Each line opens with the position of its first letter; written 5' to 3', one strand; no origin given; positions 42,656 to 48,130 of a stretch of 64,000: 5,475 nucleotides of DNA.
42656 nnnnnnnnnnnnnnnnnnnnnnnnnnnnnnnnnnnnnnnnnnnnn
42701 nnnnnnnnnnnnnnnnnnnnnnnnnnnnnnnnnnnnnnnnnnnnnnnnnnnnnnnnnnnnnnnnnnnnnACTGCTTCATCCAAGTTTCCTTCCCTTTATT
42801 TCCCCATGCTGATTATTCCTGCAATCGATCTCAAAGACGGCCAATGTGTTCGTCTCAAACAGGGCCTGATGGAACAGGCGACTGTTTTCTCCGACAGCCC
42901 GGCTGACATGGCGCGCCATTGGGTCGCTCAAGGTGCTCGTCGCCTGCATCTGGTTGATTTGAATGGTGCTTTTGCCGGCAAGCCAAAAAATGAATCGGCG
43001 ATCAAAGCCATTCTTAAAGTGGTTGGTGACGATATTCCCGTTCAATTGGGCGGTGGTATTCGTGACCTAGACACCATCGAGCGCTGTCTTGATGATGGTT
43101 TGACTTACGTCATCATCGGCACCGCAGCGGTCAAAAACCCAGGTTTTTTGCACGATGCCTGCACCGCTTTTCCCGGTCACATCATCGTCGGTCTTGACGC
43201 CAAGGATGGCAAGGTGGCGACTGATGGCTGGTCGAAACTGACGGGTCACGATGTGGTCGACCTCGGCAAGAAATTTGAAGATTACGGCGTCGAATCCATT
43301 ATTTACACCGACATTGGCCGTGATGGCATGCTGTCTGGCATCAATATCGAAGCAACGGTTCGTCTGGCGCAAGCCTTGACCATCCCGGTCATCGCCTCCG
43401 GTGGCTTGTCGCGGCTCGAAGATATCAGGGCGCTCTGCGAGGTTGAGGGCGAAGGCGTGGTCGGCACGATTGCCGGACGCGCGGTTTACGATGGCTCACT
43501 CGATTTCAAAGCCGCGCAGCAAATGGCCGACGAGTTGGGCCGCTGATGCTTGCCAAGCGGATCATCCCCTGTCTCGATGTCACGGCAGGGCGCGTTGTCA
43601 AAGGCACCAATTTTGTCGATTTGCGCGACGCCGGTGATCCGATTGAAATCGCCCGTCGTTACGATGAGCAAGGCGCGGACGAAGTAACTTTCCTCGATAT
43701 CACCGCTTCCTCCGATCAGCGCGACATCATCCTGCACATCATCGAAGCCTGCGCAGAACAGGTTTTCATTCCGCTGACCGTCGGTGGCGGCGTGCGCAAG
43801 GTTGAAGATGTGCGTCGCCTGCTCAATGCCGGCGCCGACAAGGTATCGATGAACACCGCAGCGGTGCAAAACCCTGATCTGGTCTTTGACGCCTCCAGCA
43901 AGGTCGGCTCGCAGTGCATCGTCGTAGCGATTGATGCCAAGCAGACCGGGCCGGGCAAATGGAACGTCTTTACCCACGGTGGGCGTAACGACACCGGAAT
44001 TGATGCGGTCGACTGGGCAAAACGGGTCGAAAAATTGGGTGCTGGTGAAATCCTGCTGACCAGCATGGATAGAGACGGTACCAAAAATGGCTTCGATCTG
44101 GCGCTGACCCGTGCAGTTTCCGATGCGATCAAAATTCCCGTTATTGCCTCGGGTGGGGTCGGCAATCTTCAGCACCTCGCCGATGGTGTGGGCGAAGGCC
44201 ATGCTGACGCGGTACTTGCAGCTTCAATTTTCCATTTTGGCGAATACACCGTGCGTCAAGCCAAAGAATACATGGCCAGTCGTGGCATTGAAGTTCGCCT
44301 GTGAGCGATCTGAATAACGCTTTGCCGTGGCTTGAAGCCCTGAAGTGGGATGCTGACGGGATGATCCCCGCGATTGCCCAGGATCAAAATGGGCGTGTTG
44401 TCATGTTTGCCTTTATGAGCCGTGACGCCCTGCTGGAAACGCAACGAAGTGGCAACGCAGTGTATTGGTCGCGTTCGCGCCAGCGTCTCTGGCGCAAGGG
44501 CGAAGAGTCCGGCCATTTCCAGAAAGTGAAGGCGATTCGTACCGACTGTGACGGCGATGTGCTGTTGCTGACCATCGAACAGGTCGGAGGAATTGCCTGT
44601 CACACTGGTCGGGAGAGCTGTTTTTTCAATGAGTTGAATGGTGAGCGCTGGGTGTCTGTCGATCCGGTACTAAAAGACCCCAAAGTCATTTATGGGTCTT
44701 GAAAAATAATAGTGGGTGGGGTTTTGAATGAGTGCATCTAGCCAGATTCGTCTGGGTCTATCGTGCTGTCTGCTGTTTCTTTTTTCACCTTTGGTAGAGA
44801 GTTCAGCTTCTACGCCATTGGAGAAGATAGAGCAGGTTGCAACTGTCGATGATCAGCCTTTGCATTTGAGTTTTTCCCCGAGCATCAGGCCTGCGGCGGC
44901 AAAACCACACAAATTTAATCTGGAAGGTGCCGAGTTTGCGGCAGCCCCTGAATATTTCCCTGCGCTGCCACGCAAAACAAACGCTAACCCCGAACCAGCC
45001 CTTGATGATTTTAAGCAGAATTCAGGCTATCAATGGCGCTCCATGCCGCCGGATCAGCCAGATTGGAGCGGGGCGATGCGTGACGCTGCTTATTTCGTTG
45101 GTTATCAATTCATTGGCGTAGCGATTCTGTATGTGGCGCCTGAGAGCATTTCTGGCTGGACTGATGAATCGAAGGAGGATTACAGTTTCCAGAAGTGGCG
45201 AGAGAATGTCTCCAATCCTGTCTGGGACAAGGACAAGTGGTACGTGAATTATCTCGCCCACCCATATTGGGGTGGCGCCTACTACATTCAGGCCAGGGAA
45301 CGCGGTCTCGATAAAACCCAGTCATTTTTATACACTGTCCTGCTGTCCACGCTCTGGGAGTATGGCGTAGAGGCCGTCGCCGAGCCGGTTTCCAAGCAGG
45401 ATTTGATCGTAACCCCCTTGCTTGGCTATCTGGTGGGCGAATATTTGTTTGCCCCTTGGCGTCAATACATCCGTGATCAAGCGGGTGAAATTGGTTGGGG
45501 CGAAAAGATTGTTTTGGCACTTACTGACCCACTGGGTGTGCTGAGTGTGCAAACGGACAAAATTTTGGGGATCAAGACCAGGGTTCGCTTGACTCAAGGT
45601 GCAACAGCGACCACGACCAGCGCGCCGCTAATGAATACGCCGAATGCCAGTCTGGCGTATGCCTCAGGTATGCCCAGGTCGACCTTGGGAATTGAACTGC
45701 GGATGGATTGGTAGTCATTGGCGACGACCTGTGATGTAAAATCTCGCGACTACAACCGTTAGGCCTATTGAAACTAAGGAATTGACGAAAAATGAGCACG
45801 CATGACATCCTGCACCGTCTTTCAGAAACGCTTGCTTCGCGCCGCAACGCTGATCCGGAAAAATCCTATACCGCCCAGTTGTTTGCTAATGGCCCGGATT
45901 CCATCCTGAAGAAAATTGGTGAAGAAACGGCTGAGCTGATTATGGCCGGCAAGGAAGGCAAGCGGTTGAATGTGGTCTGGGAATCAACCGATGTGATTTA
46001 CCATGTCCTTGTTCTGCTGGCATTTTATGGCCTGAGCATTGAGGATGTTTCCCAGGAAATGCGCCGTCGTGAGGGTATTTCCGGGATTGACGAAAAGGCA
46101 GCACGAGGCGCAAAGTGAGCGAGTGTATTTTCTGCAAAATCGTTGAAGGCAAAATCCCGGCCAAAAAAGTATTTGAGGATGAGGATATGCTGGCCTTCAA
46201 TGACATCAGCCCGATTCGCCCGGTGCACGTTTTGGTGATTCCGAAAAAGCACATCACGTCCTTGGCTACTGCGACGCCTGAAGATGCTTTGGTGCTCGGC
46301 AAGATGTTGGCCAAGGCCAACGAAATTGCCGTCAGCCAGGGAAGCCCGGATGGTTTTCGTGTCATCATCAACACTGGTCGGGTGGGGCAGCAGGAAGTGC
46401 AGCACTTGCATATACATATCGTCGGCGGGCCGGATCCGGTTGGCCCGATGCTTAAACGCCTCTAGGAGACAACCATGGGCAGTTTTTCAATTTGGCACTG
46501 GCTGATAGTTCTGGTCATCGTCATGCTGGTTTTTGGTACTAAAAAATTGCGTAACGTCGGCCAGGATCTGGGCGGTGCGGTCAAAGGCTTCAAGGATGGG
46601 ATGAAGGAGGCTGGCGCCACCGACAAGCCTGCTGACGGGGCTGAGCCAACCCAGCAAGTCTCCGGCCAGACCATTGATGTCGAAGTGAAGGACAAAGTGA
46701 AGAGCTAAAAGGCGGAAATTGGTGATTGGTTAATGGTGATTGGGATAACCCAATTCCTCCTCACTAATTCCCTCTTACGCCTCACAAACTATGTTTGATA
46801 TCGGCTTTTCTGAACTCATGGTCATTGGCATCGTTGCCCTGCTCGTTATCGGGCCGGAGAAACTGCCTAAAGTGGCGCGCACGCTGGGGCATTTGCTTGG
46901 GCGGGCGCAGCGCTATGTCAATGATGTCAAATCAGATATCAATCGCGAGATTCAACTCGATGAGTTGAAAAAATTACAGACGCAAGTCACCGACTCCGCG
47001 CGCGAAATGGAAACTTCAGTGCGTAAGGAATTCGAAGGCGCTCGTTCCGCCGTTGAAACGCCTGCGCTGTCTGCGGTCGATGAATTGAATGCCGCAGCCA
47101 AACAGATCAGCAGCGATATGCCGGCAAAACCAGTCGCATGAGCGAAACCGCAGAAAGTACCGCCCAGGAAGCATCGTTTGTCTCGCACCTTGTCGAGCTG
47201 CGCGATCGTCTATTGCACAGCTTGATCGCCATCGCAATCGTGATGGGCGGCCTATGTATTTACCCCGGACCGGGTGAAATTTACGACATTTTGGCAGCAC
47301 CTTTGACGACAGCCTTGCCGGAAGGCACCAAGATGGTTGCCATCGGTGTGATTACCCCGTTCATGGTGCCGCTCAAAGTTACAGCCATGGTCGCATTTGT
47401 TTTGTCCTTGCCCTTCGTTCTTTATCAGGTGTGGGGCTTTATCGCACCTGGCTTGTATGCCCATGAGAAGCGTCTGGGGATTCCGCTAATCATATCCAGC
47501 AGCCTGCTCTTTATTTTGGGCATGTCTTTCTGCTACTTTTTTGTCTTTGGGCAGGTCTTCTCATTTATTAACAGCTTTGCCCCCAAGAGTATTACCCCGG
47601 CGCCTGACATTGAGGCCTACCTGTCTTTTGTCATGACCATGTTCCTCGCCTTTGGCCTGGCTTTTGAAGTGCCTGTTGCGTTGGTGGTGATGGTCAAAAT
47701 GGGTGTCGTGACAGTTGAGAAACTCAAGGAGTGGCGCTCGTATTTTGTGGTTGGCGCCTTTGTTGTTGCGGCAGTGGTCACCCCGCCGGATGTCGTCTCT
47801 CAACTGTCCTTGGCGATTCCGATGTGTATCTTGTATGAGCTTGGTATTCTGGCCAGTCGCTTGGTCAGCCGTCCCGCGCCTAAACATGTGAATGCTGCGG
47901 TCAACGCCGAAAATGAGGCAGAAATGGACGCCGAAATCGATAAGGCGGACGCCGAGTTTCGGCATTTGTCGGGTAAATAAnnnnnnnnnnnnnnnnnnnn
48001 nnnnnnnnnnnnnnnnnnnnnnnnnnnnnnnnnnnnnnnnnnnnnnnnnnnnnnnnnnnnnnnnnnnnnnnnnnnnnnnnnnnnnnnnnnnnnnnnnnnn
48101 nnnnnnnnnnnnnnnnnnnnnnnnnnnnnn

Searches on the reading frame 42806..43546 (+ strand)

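Call 56: search_protein_families(library=pfam, proteins=[window:42806-43546:+], max_evalue=0.0001)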
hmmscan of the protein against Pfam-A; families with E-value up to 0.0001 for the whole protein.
window:42806-43546:+ (246 aa): 2 families
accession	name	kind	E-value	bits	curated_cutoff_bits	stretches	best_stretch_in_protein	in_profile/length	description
PF00977.27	His_biosynth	-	1.5e-80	270.4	23.6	1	3-232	2-227/228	Histidine biosynthesis protein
PF01207.24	Dus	-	2.1e-09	37.4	20.4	0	59-117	169-226/311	Dihydrouridine synthase (Dus)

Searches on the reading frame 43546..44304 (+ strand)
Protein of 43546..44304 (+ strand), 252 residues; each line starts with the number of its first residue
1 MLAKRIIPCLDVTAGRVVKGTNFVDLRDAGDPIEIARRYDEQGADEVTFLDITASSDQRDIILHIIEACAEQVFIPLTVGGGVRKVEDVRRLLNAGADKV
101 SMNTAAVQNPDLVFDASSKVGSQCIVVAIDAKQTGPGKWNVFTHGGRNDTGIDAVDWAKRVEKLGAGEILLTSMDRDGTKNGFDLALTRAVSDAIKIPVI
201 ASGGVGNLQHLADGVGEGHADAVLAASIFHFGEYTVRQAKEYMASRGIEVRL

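Call 56: search_protein_families(library=pfam, proteins=[window:43546-44304:+], max_evalue=0.0001)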
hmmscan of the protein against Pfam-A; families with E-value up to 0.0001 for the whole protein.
window:43546-44304:+ (252 aa): 6 families
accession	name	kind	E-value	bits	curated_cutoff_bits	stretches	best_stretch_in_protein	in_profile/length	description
PF00977.27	His_biosynth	-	9.5e-88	293.9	23.6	1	5-235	1-228/228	Histidine biosynthesis protein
PF01207.24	Dus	-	3.1e-08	33.5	20.4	0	33-118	141-228/311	Dihydrouridine synthase (Dus)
PF05690.20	ThiG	-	1.3e-07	31.6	23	0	30-116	131-217/247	Thiazole biosynthesis protein ThiG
PF03060.21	NMO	-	6.3e-07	29.5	28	0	152-218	143-215/331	Nitronate monooxygenase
PF02581.23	TMP-TENI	-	1.2e-05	25.2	27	0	36-104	108-178/180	Thiamine monophosphate synthase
PF04309.18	G3P_antiterm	-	3.4e-05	23.8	27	0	62-104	127-169/173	Glycerol-3-phosphate responsive antiterminator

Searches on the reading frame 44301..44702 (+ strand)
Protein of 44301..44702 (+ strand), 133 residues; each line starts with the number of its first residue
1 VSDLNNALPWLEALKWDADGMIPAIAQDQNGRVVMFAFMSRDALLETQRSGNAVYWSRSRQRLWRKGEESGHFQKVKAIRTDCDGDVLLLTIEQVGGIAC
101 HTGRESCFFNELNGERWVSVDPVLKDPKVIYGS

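Call 56: search_protein_families(library=pfam, proteins=[window:44301-44702:+], max_evalue=0.0001)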
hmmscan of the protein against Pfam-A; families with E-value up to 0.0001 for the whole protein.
window:44301-44702:+ (133 aa): 1 family
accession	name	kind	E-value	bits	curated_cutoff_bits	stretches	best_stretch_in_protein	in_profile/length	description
PF01502.23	PRA-CH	-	2.6e-33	114.1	27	1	35-109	1-74/74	Phosphoribosyl-AMP cyclohydrolase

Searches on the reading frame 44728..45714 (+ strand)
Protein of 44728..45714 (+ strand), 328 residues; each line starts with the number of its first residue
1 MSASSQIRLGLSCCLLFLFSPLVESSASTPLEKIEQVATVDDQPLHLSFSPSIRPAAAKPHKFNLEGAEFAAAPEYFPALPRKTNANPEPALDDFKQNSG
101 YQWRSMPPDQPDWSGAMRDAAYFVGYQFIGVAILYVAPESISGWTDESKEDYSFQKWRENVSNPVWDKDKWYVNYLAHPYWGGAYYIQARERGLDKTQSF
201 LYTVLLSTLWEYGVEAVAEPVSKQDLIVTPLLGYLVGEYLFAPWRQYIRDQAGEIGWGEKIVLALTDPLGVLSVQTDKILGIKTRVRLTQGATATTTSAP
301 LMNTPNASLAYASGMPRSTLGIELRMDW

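Call 56: search_protein_families(library=pfam, proteins=[window:44728-45714:+], max_evalue=0.0001)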
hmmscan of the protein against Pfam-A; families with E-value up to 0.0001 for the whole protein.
window:44728-45714:+ (328 aa): 1 family
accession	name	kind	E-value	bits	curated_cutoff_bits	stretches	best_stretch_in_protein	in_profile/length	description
PF13084.11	DUF3943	-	3.6e-32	110.9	27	1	164-268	2-107/108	Domain of unknown function (DUF3943)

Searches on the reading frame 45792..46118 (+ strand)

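Call 57: search_protein_families(library=pfam, proteins=[window:45792-46118:+], max_evalue=0.0001)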
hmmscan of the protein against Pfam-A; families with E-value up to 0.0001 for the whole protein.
window:45792-46118:+ (108 aa): 1 family
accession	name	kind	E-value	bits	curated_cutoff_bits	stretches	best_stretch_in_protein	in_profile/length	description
PF01503.22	PRA-PH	-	7.7e-22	78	21.3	1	8-93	2-85/86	Phosphoribosyl-ATP pyrophosphohydrolase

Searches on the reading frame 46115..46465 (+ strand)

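Call 57: search_protein_families(library=pfam, proteins=[window:46115-46465:+], max_evalue=0.0001)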
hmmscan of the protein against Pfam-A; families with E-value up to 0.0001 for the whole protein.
window:46115-46465:+ (116 aa): 2 families
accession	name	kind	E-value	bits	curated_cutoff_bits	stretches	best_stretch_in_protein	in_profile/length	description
PF11969.13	DcpS_C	-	3.6e-26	92.3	24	1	3-104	1-101/114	Scavenger mRNA decapping enzyme C-term binding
PF01230.28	HIT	-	5.9e-24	85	21.5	1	12-105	2-95/98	HIT domain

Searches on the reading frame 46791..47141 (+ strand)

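Call 57: search_protein_families(library=pfam, proteins=[window:46791-47141:+], max_evalue=0.0001)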
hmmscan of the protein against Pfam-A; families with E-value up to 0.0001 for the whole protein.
window:46791-47141:+ (116 aa): 1 family
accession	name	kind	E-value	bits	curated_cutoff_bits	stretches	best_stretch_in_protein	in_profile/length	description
PF02416.21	TatA_B_E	-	5.7e-10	38.7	21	1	4-46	1-43/53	mttA/Hcf106 family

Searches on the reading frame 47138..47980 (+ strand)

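Call 57: search_protein_families(library=pfam, proteins=[window:47138-47980:+], max_evalue=0.0001)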
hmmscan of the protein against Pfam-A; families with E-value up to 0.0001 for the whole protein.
window:47138-47980:+ (280 aa): 1 family
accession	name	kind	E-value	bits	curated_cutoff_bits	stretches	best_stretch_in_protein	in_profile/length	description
PF00902.23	TatC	-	1.3e-67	228.1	25.1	1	16-228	1-208/208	Sec-independent protein translocase protein (TatC)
